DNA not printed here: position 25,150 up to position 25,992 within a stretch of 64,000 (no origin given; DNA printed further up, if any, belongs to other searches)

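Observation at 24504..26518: Translationally coupled triad: histidine-phosphatase (MSMEG_4193-like) / DUF3090 / SCO1664-family kinase-like protein, next to arfB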

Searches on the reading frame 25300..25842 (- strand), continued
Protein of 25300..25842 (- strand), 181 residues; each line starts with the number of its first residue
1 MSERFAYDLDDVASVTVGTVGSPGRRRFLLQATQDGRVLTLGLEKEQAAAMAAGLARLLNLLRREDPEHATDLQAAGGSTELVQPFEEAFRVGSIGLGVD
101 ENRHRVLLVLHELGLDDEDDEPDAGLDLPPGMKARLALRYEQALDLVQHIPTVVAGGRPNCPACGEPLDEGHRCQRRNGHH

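Call 42: find_encoding_contigs(protein=P0032, flank=8000, max_places=2)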
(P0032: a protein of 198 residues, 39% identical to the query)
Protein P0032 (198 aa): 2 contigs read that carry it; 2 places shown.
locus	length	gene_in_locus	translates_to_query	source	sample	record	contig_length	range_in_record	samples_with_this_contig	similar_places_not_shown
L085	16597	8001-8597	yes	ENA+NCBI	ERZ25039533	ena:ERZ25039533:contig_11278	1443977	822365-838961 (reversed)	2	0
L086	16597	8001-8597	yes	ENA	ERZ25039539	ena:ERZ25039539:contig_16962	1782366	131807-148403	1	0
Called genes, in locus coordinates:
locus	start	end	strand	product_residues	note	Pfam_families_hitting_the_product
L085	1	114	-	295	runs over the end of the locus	PF08450:SGL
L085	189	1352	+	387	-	PF02746:MR_MLE_N, PF13378:MR_MLE_C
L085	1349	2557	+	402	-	PF10509:GalKase_gal_bdg, PF00288:GHMP_kinases_N, PF08544:GHMP_kinases_C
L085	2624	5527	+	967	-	PF00912:Transgly, PF00905:Transpeptidase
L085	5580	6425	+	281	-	PF00005:ABC_tran, PF13304:AAA_21 (faint)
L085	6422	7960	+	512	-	PF00174:Oxidored_molyb, PF17957:Big_7 (weak)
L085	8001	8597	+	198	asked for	PF11290:DUF3090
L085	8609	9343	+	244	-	-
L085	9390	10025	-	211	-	PF06271:RDD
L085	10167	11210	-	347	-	PF12679:ABC2_membrane_2, PF12698:ABC2_membrane_3 (weak)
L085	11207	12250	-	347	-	PF00005:ABC_tran, PF13304:AAA_21 (faint)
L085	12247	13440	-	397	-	PF11614:FixG_C (faint), PF10633:NPCBM_assoc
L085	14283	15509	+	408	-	PF00202:Aminotran_3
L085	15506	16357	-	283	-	-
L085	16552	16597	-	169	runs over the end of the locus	PF09350:DJC28_CD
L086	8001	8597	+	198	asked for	PF11290:DUF3090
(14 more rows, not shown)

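Call 43: find_encoding_contigs(protein=P0003, flank=8000, max_places=2)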
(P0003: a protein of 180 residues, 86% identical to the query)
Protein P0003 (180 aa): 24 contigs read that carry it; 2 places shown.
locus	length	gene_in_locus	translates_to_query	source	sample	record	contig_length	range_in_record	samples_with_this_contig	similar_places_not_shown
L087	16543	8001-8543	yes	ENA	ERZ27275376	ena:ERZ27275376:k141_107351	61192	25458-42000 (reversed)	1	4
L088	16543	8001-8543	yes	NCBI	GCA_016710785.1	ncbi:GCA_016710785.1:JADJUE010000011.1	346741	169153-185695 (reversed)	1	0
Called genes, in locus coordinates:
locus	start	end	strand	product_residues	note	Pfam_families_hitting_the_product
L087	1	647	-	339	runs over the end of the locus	PF06723:MreB_Mbl, PF00022:Actin (weak), PF00012:HSP70, PF14450:FtsA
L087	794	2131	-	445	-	PF00275:EPSP_synthase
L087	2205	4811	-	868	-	PF01751:Toprim, PF01131:Topoisom_bac, PF13368:Toprim_C_rpt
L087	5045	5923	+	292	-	PF02737:3HCDH_N, PF00725:3HCDH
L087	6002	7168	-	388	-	PF00140:Sigma70_r1_2, PF04542:Sigma70_r2, PF04539:Sigma70_r3, PF04545:Sigma70_r4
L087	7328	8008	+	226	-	PF00300:His_Phos_1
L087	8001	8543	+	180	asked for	PF11290:DUF3090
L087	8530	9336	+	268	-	PF00454:PI3_PI4_kinase (weak)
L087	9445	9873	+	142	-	PF00472:RF-1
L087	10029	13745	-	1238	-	PF13287:Fn3_assoc, PF13290:CHB_HEX_C_1, PF08757:CotH, PF00932:LTD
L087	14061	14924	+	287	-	PF09359:VTC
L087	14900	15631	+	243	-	PF16316:DUF4956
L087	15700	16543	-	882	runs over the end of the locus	PF03009:GDPD, PF13517:FG-GAP_3 (faint), PF01839:FG-GAP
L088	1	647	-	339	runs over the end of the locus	PF06723:MreB_Mbl, PF00022:Actin (weak), PF00012:HSP70, PF14450:FtsA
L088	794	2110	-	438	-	PF00275:EPSP_synthase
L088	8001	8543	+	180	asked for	PF11290:DUF3090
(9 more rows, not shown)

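Call 62: search_protein_families(library=pfam, alignment_id=A4, max_evalue=0.00001)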
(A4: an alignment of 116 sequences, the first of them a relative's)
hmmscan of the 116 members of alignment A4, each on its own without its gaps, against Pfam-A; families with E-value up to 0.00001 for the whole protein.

A. member 1, L007:11845-14361:+ (838 aa): 7 families
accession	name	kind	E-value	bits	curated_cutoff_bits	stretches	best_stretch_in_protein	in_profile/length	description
PF00483.29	NTP_transferase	-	8.2e-56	189.8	21.2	1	2-232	1-243/245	Nucleotidyl transferase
PF02878.22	PGM_PMM_I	-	1.3e-24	86.9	22.5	1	383-515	2-137/138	Phosphoglucomutase/phosphomannomutase, alpha/beta/alpha domain I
PF25084.1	LbH_EIF2B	-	5.7e-16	58.9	54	1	249-351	3-104/105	EIF2B subunit epsilon LbH domain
PF00132.30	Hexapep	-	9.7e-14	50.8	27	0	250-284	2-36/36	Bacterial transferase hexapeptide (six repeats)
PF12804.13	NTP_transf_3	-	4e-09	37.3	27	1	3-107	1-96/160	MobA-like NTP transferase domain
PF02879.22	PGM_PMM_II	-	9.3e-09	36.2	29.3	1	534-634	2-103/103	Phosphoglucomutase/phosphomannomutase, alpha/beta/alpha domain II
PF24894.1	Hexapep_GlmU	-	2.4e-07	31.2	23.3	0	286-332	35-81/104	GlmU-like, C-terminal hexapeptide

B. families by the number of members that match (of 116 scanned): 153 families (the first 25 are shown)
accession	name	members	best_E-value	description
PF13480.13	Acetyltransf_6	4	1.1e-28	Acetyltransferase (GNAT) domain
PF00483.29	NTP_transferase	3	1.8e-57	Nucleotidyl transferase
PF25084.1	LbH_EIF2B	3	1.2e-16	EIF2B subunit epsilon LbH domain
PF00132.30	Hexapep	3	3.4e-14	Bacterial transferase hexapeptide (six repeats)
PF12804.13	NTP_transf_3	3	1.6e-11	MobA-like NTP transferase domain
PF20773.4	InhA-like_MAM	3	7.2e-08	Immune inhibitor A-like, MAM domain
PF12002.13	MgsA_C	2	4.6e-62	MgsA AAA+ ATPase C terminal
PF07691.17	PA14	2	2e-42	PA14 domain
PF12679.13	ABC2_membrane_2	2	1.6e-35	ABC-2 family transporter protein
PF16193.11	AAA_assoc_2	2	2.4e-29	AAA C-terminal domain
PF02878.22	PGM_PMM_I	2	8.8e-25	Phosphoglucomutase/phosphomannomutase, alpha/beta/alpha domain I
PF00528.27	BPD_transp_1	2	1.9e-18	Binding-protein-dependent transport system inner membrane component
PF05496.18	RuvB_N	2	5.5e-17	Holliday junction DNA helicase RuvB P-loop domain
PF00004.35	AAA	2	2.4e-15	ATPase family associated with various cellular activities (AAA)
PF24894.1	Hexapep_GlmU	2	1e-07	GlmU-like, C-terminal hexapeptide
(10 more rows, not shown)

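Call 63: search_protein_representatives(alignment_id=A1)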
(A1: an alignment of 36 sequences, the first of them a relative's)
Query: 36 sequences, 179 profile positions. Proteins with E-value up to 0.001 (for the whole library): 2787; up to 1e-10: 1996; up to 1e-30: 394. The best 150 are listed.
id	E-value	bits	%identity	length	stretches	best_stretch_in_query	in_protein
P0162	1.2e-63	230.6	-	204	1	1-178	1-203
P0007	1.4e-62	227.2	-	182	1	2-177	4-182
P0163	1.7e-62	226.9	-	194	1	1-176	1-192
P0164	1.4e-60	220.7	-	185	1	3-177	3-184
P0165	2.2e-60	220.0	-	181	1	3-177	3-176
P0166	1.7e-58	213.9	-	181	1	1-178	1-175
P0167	5.1e-58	212.3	-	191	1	1-178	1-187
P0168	1.3e-57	211.0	-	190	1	6-178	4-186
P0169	2.4e-57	210.1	-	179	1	1-177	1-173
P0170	5.2e-56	205.7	-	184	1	1-175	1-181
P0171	1.2e-55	204.6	-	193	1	1-177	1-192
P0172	3.7e-55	203.0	-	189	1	5-178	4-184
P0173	3.8e-55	203.0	-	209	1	1-177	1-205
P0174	4.1e-55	202.8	-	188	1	5-178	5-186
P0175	5.4e-55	202.4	-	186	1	6-178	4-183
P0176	2.1e-54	200.5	-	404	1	1-177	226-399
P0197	3.2e-51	190.2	-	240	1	1-177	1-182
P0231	1.3e-47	178.4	-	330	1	1-167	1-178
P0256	3.1e-45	170.7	-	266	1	1-178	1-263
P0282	1.1e-43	165.6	-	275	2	2-126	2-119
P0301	1.5e-42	161.9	-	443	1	5-178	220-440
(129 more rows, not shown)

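Call 64: search_protein_families(library=pfam, proteins=[P0176, P0301, P0231, P0256, P0282, P0197], max_evalue=0.001)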
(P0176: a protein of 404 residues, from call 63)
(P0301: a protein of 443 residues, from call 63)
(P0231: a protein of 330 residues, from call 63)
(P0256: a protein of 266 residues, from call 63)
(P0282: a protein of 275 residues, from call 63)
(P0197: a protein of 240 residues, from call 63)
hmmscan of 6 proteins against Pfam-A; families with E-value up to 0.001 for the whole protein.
P0176 (404 aa): 2 families
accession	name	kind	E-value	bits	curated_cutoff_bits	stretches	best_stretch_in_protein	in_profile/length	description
PF00300.27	His_Phos_1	-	7.2e-57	192.6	21.7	1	4-197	1-193/194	Histidine phosphatase superfamily (branch 1)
PF11290.13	DUF3090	-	3.1e-47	161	27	1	231-392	1-170/170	Protein of unknown function (DUF3090)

P0301 (443 aa): 2 families
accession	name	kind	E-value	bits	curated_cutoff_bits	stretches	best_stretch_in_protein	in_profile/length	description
PF00300.27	His_Phos_1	-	7.3e-34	117.6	21.7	1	12-173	1-159/194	Histidine phosphatase superfamily (branch 1)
PF11290.13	DUF3090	-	5.2e-31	108.2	27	2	224-325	4-113/170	Protein of unknown function (DUF3090)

P0231 (330 aa): 1 family
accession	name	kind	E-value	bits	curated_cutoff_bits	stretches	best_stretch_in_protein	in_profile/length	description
PF11290.13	DUF3090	-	3.1e-46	157.8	27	1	7-178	2-167/170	Protein of unknown function (DUF3090)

P0256 (266 aa): 1 family
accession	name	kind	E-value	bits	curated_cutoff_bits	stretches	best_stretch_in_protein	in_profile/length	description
PF11290.13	DUF3090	-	1e-53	182.1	27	2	6-158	1-147/170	Protein of unknown function (DUF3090)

P0282 (275 aa): 1 family
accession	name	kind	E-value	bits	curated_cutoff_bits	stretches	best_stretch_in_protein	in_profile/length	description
PF11290.13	DUF3090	-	1.8e-35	122.7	27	2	7-122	3-120/170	Protein of unknown function (DUF3090)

P0197 (240 aa): 1 family
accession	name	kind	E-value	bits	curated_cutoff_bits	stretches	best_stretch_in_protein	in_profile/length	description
PF11290.13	DUF3090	-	4.8e-67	225.5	27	1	6-175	1-170/170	Protein of unknown function (DUF3090)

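Call 67: search_protein_families(library=pfam, alignment_id=A1, max_evalue=5)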
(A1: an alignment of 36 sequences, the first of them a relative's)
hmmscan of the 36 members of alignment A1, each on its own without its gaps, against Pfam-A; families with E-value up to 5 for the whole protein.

A. member 1, P0001 (181 aa): 5 families
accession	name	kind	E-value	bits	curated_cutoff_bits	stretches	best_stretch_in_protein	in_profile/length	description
PF11290.13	DUF3090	-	1e-38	133.3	27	1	7-174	1-170/170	Protein of unknown function (DUF3090)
PF24460.1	DUF7575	-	0.077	12.8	28.5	1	158-170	3-15/28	Domain of unknown function (DUF7575)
PF18912.6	DZR_2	-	0.091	13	27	1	157-175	35-53/56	Double zinc ribbon domain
PF13248.11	Zn_ribbon_3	-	0.22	11.5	27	1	160-173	4-17/26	zinc-ribbon domain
PF04423.19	Rad50_zn_hook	-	0.28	11.5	24.3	1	160-174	21-35/52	Rad50 zinc hook motif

B. families by the number of members that match (of 36 scanned): 28 families (the first 25 are shown)
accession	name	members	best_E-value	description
PF11290.13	DUF3090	36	1.9e-64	Protein of unknown function (DUF3090)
PF04423.19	Rad50_zn_hook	17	0.019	Rad50 zinc hook motif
PF13248.11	Zn_ribbon_3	17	0.098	zinc-ribbon domain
PF24460.1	DUF7575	14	0.0024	Domain of unknown function (DUF7575)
PF18912.6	DZR_2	10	0.09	Double zinc ribbon domain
PF09889.16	DUF2116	3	0.11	Probable treble clef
PF21831.1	DUF6891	3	0.11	Domain of unknown function (DUF6891)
PF09394.16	Inhibitor_I42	3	0.14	Chagasin family peptidase inhibitor I42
PF04931.18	DNA_pol_phi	3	0.35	DNA polymerase phi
PF14149.11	YhfH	2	0.032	YhfH-like protein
PF03013.19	Pyr_excise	2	0.11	Pyrimidine dimer DNA glycosylase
PF14169.11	YdjO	2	0.15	Cold-inducible protein YdjO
PF12773.13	DZR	2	0.22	Double zinc ribbon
PF23146.2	Zf_IFT144_1st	2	0.71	IFT144, first zinc finger domain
PF13409.12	GST_N_2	1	0.0092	Glutathione S-transferase, N-terminal domain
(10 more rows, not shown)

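Call 73: search_protein_families(library=pfam, proteins=[L013:8179-9846:-, L057:8294-9961:+, L081:8299-9936:-, L030:8914-9840:+, L031:8899-9513:-, L031:10571-11158:-, L031:11155-12078:-, L013:11470-12333:+, L057:12151-13884:+], max_evalue=0.0001)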
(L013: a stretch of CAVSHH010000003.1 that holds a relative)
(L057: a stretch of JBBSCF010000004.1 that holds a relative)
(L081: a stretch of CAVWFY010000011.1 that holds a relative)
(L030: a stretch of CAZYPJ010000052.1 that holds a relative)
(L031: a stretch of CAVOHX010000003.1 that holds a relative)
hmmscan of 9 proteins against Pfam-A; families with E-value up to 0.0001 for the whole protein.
L013:8179-9846:- (555 aa): 0 families

L057:8294-9961:+ (555 aa): 1 family
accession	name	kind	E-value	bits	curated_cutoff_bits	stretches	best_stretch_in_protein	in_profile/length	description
PF00174.25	Oxidored_molyb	-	2e-44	151.6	24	1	278-433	3-169/169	Oxidoreductase molybdopterin binding domain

L081:8299-9936:- (545 aa): 0 families

L030:8914-9840:+ (308 aa): 1 family
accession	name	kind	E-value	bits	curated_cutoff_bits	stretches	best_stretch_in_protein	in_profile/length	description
PF00528.27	BPD_transp_1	-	1.9e-18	67.3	26.4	1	96-300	1-181/184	Binding-protein-dependent transport system inner membrane component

L031:8899-9513:- (204 aa): 2 families
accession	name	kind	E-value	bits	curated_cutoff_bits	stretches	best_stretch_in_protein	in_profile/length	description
PF02629.25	CoA_binding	-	3.1e-17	63.6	22.3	1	83-177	4-96/97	CoA binding domain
PF06971.19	Put_DNA-bind_N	-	3.1e-17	62.8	27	1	5-52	2-49/49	Putative DNA-binding protein N-terminus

L031:10571-11158:- (195 aa): 1 family
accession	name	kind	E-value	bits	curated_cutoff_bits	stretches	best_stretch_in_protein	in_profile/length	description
PF00881.29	Nitroreductase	-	6.6e-35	121.2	23.5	1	23-192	1-166/167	Nitroreductase family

L031:11155-12078:- (307 aa): 6 families
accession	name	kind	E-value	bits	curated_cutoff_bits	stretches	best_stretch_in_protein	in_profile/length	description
PF08443.16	RimK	-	2.2e-52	177.8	21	1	101-287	2-186/188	RimK-like ATP-grasp domain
PF18030.7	Rimk_N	-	9.5e-29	100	26.4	1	7-97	1-94/94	RimK PreATP-grasp domain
PF02955.21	GSH-S_ATP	-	1.2e-15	57.8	23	1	117-276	12-173/175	Prokaryotic glutathione synthetase, ATP-grasp domain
PF14397.11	ATPgrasp_ST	-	7.4e-12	45.5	31.4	1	231-278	217-266/278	Sugar-transfer associated ATP-grasp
PF02655.19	ATP-grasp_3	-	3.3e-10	40.7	23.2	1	102-266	3-155/160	ATP-grasp domain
PF02222.28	ATP-grasp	-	1.1e-05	25.6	27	1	108-184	1-77/179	ATP-grasp domain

L013:11470-12333:+ (287 aa): 0 families

L057:12151-13884:+ (577 aa): 2 families
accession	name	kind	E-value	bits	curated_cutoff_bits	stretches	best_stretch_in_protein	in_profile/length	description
PF02913.24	FAD-oxidase_C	-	4.7e-32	112.1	21.2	1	309-569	2-246/248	FAD linked oxidases, C-terminal domain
PF01565.28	FAD_binding_4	-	3.5e-27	95.2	26.4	1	132-269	1-134/139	FAD binding domain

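Call 84: search_protein_families(library=ncbifam, proteins=[L005:9332-9958:+, L006:9345-9998:+, L010:9249-9974:+, L018:9358-9987:+, L021:9287-9934:+, L012:9363-9989:+, L016:9360-9989:+, L022:9331-9960:+, L036:4284-4898:+, L060:9370-9987:+], max_evalue=1e-30)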
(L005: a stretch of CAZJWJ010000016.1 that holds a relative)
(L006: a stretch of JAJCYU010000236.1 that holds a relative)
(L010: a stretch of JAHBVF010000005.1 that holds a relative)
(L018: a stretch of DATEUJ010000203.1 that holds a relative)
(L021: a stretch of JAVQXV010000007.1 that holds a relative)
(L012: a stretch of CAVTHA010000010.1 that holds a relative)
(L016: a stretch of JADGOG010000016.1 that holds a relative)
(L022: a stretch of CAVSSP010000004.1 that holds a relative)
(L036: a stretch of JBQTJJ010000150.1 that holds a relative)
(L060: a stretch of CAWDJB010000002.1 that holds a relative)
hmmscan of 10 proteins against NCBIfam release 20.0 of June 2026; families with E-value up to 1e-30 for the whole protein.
L005:9332-9958:+ (209 aa): 2 families
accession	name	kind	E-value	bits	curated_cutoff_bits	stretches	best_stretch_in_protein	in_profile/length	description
TIGR03848.1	MSMEG_4193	subfamily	3e-68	229.3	203.85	1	4-197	2-200/204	MSMEG_4193 family putative phosphomutase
TIGR03162.1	ribazole_cobC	equivalog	4.4e-33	114.2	162.9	1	5-181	2-176/176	alpha-ribazole phosphatase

L006:9345-9998:+ (218 aa): 1 family
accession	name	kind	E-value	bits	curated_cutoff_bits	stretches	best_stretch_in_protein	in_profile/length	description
TIGR03848.1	MSMEG_4193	subfamily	1.6e-60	204.1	203.85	1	4-202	2-201/204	MSMEG_4193 family putative phosphomutase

L010:9249-9974:+ (242 aa): 4 families
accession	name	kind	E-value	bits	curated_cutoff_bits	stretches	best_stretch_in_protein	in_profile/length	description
TIGR03848.1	MSMEG_4193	subfamily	2.9e-64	216.3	203.85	1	4-198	2-201/204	MSMEG_4193 family putative phosphomutase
TIGR03162.1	ribazole_cobC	equivalog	7.3e-36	123.2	162.9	1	4-181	1-176/176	alpha-ribazole phosphatase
NF005567.0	PRK07238.1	equivalog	3.1e-34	118.9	326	1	2-197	178-375/378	bifunctional RNase H/acid phosphatase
NF045917.1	PhserinePhPspA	equivalog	1.6e-33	116.2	350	1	1-196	1-197/211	phosphoserine phosphatase PspA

L018:9358-9987:+ (210 aa): 2 families
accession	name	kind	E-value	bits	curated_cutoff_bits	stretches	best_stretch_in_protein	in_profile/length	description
TIGR03848.1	MSMEG_4193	subfamily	7.6e-65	218.2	203.85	1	4-196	2-200/204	MSMEG_4193 family putative phosphomutase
TIGR03162.1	ribazole_cobC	equivalog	5e-33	114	162.9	1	4-180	1-176/176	alpha-ribazole phosphatase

L021:9287-9934:+ (216 aa): 3 families
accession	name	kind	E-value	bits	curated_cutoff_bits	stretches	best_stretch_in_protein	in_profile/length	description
TIGR03848.1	MSMEG_4193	subfamily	1.5e-66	223.7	203.85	1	4-198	2-201/204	MSMEG_4193 family putative phosphomutase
TIGR03162.1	ribazole_cobC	equivalog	8e-35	119.8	162.9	1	4-180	1-175/176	alpha-ribazole phosphatase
NF005567.0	PRK07238.1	equivalog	3.8e-32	112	326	1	2-197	178-375/378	bifunctional RNase H/acid phosphatase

L012:9363-9989:+ (209 aa): 2 families
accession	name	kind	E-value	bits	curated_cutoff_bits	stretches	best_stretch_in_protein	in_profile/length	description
TIGR03848.1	MSMEG_4193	subfamily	1.6e-58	197.5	203.85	1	3-201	1-200/204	MSMEG_4193 family putative phosphomutase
NF005567.0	PRK07238.1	equivalog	6.6e-35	121.1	326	1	1-202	177-376/378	bifunctional RNase H/acid phosphatase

L016:9360-9989:+ (210 aa): 2 families
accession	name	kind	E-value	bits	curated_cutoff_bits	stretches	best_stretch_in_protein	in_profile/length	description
TIGR03848.1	MSMEG_4193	subfamily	6.9e-64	215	203.85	1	3-203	1-201/204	MSMEG_4193 family putative phosphomutase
NF005567.0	PRK07238.1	equivalog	1.1e-37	130.2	326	1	1-203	177-376/378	bifunctional RNase H/acid phosphatase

L022:9331-9960:+ (210 aa): 2 families
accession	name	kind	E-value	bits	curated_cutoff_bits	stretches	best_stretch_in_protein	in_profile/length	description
TIGR03848.1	MSMEG_4193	subfamily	2.5e-65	219.7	203.85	1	3-203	1-201/204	MSMEG_4193 family putative phosphomutase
NF005567.0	PRK07238.1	equivalog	1.1e-38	133.5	326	1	1-203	177-376/378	bifunctional RNase H/acid phosphatase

L036:4284-4898:+ (205 aa): 3 families
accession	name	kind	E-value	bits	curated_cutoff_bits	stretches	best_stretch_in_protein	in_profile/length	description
TIGR03848.1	MSMEG_4193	subfamily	1.8e-64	217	203.85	1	5-198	3-202/204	MSMEG_4193 family putative phosphomutase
NF005567.0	PRK07238.1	equivalog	5.4e-40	137.9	326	1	2-191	178-368/378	bifunctional RNase H/acid phosphatase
TIGR03162.1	ribazole_cobC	equivalog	2.7e-33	114.9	162.9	1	6-181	3-176/176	alpha-ribazole phosphatase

L060:9370-9987:+ (206 aa): 3 families
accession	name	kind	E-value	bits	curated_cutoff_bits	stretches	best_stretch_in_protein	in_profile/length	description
TIGR03848.1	MSMEG_4193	subfamily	7.2e-69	231.3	203.85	1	4-200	2-203/204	MSMEG_4193 family putative phosphomutase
NF005567.0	PRK07238.1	equivalog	7.1e-40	137.5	326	1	2-193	178-371/378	bifunctional RNase H/acid phosphatase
TIGR03162.1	ribazole_cobC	equivalog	2.1e-34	118.5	162.9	1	4-181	1-176/176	alpha-ribazole phosphatase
